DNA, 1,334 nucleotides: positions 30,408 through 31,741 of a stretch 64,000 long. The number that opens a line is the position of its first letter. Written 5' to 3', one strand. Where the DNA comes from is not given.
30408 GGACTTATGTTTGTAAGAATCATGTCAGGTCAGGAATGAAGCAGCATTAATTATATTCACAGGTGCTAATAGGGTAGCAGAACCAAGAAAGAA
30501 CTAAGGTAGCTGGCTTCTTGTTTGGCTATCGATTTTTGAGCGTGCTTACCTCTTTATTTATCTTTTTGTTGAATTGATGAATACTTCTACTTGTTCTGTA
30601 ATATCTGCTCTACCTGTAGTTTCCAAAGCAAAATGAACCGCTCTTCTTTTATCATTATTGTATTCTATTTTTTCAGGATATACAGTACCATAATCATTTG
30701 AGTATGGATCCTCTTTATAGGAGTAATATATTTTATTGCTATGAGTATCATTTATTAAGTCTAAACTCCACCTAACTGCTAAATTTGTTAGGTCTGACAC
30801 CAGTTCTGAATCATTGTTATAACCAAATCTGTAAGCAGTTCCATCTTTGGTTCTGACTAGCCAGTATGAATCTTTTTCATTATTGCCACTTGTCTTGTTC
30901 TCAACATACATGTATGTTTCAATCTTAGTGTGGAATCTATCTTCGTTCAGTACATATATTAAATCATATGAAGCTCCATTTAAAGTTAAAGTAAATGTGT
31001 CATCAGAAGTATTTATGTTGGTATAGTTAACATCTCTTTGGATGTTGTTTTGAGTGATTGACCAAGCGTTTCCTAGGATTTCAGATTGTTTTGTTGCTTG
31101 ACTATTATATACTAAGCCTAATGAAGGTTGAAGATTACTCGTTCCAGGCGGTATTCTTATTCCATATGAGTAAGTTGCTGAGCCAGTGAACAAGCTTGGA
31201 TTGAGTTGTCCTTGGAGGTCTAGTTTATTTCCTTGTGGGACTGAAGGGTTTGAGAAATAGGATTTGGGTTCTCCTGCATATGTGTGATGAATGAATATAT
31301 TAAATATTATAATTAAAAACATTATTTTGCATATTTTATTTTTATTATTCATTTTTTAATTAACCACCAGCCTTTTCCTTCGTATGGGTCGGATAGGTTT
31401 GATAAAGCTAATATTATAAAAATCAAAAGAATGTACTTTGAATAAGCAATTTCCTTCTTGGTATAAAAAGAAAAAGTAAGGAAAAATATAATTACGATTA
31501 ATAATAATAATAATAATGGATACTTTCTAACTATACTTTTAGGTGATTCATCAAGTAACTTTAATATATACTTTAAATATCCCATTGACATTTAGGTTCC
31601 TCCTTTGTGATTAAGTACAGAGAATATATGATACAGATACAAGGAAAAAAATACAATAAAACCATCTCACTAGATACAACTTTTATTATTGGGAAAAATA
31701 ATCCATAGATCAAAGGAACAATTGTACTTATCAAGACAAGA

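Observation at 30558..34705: Polymorphic RHS/YD-repeat toxin cassette in a small-genome archaeon: secreted mini-RHS with a frameshifted tip plus an intact orphan core+tip and membrane immunity-like genes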

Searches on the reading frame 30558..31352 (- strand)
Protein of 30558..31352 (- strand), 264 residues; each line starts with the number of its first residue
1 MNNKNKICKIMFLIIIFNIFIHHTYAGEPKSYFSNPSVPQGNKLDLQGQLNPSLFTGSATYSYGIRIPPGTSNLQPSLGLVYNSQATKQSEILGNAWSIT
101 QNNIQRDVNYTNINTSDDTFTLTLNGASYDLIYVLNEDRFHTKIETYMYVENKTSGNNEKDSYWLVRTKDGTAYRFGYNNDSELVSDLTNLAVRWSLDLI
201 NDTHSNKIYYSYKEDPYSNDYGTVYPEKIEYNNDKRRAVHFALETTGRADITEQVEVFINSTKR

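Call 7: search_protein_families(library=pfam, max_evalue=0.1, proteins=[window:30558-31352:-])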
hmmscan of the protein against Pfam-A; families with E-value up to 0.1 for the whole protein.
window:30558-31352:- (264 aa): 1 family
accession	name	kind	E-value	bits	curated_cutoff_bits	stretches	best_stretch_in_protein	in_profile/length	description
PF03534.18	SpvB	-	1.2e-12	48.2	22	1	56-217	4-182/287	Salmonella virulence plasmid 65kDa B protein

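Call 8: search_protein_families(library=ncbifam, max_evalue=0.1, proteins=[window:30558-31352:-])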
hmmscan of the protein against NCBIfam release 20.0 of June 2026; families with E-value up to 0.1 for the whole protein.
window:30558-31352:- (264 aa): 1 family
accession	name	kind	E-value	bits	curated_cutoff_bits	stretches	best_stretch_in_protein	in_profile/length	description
NF033948.0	AcrIIA3_fam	equivalog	0.078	13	70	0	88-127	2-43/119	anti-CRISPR protein AcrIIA3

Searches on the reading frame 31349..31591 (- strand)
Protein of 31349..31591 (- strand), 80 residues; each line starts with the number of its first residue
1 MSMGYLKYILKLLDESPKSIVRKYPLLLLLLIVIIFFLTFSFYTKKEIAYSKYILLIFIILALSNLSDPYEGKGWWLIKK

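Call 7: search_protein_families(library=pfam, max_evalue=0.1, proteins=[window:31349-31591:-])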
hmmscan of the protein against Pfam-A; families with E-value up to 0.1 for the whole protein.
window:31349-31591:- (80 aa): 1 family
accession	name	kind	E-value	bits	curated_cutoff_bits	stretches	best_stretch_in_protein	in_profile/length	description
PF11168.14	DUF2955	-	0.0088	16.4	25.5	1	21-63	67-109/140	Protein of unknown function (DUF2955)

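Call 8: search_protein_families(library=ncbifam, max_evalue=0.1, proteins=[window:31349-31591:-])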
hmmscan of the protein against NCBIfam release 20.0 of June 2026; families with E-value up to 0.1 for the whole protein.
window:31349-31591:- (80 aa): 0 families
